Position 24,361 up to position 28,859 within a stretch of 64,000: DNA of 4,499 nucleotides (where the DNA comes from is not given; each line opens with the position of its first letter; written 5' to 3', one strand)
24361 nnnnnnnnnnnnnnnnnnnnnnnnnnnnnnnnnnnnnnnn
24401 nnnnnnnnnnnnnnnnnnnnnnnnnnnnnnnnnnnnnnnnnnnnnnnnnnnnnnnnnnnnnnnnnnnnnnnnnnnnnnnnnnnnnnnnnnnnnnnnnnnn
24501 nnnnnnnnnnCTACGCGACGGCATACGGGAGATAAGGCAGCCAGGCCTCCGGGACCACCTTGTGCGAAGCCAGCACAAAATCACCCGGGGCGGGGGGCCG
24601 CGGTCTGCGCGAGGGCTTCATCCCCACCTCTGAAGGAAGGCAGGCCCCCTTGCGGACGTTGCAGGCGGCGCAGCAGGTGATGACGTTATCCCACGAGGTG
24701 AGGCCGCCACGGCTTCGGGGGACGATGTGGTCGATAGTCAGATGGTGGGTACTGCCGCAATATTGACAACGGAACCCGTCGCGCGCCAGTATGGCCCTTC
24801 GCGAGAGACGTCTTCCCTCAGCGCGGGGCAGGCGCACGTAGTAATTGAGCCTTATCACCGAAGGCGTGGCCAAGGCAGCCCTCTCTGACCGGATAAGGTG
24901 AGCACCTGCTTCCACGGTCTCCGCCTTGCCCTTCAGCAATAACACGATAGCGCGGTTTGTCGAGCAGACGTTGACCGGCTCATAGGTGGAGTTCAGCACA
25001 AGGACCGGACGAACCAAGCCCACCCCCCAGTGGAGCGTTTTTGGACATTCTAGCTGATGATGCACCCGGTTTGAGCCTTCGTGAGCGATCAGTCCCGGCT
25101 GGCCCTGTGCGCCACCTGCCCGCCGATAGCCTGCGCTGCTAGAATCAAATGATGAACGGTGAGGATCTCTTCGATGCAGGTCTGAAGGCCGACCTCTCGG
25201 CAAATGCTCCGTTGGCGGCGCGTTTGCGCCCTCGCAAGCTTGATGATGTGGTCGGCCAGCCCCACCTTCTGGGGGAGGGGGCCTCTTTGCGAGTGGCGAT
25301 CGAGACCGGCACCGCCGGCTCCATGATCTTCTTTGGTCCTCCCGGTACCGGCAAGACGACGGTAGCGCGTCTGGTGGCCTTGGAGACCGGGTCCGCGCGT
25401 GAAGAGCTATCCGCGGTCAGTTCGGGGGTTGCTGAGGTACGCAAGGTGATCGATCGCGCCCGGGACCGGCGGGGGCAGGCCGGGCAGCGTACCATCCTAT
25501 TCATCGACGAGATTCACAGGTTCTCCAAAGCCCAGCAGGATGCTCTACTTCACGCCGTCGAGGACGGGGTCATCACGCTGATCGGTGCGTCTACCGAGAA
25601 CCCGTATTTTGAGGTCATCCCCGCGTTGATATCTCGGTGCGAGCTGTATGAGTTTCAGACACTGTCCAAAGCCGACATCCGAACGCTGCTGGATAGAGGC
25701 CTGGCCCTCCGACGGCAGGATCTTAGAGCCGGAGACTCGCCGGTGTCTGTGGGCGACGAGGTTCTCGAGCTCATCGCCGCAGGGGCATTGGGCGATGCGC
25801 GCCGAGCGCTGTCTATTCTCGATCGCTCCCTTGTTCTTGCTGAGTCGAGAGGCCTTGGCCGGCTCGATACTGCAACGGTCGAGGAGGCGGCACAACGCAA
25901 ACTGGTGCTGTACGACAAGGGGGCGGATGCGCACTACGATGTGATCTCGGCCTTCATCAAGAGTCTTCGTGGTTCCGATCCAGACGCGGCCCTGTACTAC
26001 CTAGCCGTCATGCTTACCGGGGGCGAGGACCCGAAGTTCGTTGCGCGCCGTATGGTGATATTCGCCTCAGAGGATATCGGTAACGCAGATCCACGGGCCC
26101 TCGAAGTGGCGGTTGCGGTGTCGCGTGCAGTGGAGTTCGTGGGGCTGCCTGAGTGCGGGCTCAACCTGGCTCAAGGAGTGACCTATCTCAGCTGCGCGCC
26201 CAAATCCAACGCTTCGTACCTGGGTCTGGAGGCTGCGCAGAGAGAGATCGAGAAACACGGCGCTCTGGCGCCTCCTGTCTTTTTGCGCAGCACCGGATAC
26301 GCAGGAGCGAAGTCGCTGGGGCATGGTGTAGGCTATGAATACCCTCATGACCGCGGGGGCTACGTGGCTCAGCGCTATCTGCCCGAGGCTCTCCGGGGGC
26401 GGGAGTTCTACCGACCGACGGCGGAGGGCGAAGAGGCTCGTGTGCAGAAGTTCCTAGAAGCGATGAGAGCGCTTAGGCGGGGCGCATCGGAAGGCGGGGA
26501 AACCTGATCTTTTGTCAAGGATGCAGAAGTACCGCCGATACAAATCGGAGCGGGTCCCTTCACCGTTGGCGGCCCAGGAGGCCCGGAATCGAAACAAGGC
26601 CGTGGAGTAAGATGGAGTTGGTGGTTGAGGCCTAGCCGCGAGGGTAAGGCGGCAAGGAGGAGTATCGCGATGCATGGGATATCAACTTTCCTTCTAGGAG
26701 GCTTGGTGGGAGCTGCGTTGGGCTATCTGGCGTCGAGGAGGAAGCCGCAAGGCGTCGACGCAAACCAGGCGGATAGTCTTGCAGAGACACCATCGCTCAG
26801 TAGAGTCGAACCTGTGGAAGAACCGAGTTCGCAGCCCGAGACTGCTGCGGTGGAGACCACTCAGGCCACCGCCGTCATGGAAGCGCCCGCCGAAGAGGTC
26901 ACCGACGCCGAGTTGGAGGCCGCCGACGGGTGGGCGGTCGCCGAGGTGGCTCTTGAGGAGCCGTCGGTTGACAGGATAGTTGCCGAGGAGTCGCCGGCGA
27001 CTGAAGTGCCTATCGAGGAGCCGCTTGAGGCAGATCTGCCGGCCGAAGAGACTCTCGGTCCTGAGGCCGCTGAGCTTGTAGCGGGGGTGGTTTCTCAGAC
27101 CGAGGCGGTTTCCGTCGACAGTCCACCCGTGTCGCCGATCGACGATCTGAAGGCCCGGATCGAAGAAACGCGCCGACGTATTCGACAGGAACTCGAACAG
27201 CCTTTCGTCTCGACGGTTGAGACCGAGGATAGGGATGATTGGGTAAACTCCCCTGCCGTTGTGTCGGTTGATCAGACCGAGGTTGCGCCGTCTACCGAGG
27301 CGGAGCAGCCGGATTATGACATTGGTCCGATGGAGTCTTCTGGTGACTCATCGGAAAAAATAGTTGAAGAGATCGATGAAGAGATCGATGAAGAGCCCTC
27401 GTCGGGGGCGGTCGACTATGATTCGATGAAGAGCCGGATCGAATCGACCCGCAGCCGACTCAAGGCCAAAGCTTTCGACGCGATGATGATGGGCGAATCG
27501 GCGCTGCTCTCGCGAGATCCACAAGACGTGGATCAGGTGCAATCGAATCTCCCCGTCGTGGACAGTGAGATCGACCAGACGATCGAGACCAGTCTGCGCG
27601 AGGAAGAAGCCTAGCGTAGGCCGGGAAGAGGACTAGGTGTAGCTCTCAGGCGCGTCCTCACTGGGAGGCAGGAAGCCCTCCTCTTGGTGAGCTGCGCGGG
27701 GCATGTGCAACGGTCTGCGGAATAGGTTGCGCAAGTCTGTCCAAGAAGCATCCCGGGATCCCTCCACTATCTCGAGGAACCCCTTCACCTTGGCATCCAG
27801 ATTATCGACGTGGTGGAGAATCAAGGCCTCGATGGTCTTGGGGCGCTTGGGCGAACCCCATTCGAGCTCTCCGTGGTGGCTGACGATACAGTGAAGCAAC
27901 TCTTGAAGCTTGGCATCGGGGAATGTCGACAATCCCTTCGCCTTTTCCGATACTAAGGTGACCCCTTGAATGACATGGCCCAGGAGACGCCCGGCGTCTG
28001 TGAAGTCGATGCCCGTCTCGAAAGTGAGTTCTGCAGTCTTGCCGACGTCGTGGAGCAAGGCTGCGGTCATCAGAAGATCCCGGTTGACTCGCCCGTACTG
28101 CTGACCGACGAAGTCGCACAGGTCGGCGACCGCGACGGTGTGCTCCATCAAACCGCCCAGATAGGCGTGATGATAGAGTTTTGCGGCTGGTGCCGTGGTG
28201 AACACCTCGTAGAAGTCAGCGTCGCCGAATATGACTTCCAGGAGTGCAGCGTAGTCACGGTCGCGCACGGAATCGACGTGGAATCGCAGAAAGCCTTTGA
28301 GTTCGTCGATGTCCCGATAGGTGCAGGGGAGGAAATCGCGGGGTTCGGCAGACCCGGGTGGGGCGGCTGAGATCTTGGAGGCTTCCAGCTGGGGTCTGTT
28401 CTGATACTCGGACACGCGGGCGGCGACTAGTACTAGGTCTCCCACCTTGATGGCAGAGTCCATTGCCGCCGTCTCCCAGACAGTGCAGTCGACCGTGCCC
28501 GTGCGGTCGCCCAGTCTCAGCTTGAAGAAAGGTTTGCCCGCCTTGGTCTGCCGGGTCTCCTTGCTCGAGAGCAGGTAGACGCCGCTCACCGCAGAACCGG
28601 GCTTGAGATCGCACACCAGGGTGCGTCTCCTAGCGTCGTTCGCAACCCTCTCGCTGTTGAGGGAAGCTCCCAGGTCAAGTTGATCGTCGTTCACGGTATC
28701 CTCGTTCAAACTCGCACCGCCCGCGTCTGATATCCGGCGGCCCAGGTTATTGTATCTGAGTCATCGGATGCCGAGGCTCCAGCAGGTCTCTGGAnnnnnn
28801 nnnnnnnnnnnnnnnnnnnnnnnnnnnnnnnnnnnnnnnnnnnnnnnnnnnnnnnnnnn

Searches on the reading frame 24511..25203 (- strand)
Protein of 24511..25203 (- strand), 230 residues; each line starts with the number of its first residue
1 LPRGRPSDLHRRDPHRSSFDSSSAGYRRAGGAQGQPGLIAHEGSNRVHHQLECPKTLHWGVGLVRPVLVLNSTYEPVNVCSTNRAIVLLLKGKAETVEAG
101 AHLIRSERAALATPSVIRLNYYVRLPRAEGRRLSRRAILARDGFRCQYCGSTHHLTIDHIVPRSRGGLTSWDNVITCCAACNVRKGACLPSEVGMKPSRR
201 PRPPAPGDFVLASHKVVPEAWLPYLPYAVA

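Call 19: search_protein_families(library=pfam, proteins=[window:24511-25203:-], max_evalue=0.0001)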
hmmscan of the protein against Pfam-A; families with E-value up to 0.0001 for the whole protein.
window:24511-25203:- (230 aa): 3 families
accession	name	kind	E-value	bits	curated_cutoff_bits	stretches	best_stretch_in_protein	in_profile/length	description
PF14279.12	HNH_5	-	1.2e-13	51.1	27.5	1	146-196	1-54/56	HNH endonuclease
PF01844.29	HNH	-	1.3e-13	51.3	21.4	1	146-186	1-45/47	HNH endonuclease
PF13395.12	HNH_4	-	5.7e-05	23.4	22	1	154-190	17-53/54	HNH endonuclease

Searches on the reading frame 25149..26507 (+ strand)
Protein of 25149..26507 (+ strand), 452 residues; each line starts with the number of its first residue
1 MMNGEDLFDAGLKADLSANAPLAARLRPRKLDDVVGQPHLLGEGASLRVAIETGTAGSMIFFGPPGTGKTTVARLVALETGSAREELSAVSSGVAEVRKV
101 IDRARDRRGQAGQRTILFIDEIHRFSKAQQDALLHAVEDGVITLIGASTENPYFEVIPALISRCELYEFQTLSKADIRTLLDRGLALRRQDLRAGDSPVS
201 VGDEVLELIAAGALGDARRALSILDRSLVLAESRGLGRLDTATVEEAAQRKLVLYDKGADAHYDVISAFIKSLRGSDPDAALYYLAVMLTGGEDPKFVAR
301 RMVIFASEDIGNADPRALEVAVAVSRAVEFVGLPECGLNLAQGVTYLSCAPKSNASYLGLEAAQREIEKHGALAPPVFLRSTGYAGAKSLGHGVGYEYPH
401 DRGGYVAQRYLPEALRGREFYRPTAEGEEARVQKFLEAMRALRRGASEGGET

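Call 20: search_protein_families(library=pfam, proteins=[window:25149-26507:+], max_evalue=0.0001)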
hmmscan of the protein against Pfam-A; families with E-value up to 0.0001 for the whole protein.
window:25149-26507:+ (452 aa): 10 families
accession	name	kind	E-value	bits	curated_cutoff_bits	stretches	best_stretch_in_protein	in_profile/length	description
PF12002.13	MgsA_C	-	1.1e-61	208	27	1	275-439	1-166/167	MgsA AAA+ ATPase C terminal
PF16193.11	AAA_assoc_2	-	3e-21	75.9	34.3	1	197-274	3-81/81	AAA C-terminal domain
PF00004.35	AAA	-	8e-16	59.1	21.2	1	59-166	1-125/131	ATPase family associated with various cellular activities (AAA)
PF05496.18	RuvB_N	-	7.7e-14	52.2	27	1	26-145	1-116/159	Holliday junction DNA helicase RuvB P-loop domain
PF01078.27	Mg_chelatase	-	1.1e-07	31.9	20.3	0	48-78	12-45/207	Magnesium chelatase, subunit ChlI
PF22703.2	Cdc6_lid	-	3.5e-07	30.4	27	1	200-248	16-67/68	Cdc6 AAA+ ATPase-type lid domain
PF00158.32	Sigma54_activat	-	1.7e-06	28.3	20.2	0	111-151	91-131/168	Sigma-54 interaction domain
PF13401.12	AAA_22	-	8.1e-06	26.6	27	0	55-80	4-29/130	AAA domain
PF07728.20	AAA_5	-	2.6e-05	24.7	22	0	59-144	2-97/139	AAA domain (dynein-related subfamily)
PF13191.12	AAA_16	-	9e-05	23.5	32.6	0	51-77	19-45/167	AAA ATPase domain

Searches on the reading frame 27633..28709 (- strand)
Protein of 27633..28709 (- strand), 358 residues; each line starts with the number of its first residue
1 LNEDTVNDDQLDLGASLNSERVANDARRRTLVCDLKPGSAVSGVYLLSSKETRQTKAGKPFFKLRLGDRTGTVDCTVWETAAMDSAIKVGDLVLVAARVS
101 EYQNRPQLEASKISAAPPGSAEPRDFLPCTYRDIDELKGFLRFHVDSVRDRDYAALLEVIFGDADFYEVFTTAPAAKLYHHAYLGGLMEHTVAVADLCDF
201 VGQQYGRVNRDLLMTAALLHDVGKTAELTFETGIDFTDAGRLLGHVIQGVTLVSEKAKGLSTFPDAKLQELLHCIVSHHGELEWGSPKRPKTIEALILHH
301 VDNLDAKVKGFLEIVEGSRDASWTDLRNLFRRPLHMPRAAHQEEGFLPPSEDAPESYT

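Call 20: search_protein_families(library=pfam, proteins=[window:27633-28709:-], max_evalue=0.0001)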
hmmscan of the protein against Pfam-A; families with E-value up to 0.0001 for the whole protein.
window:27633-28709:- (358 aa): 2 families
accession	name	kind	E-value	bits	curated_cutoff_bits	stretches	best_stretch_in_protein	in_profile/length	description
PF01966.28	HD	-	1.7e-16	60.9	22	1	188-306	2-115/116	HD domain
PF01336.31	tRNA_anti-codon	-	1e-08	35.4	27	1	53-113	11-72/75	OB-fold nucleic acid binding domain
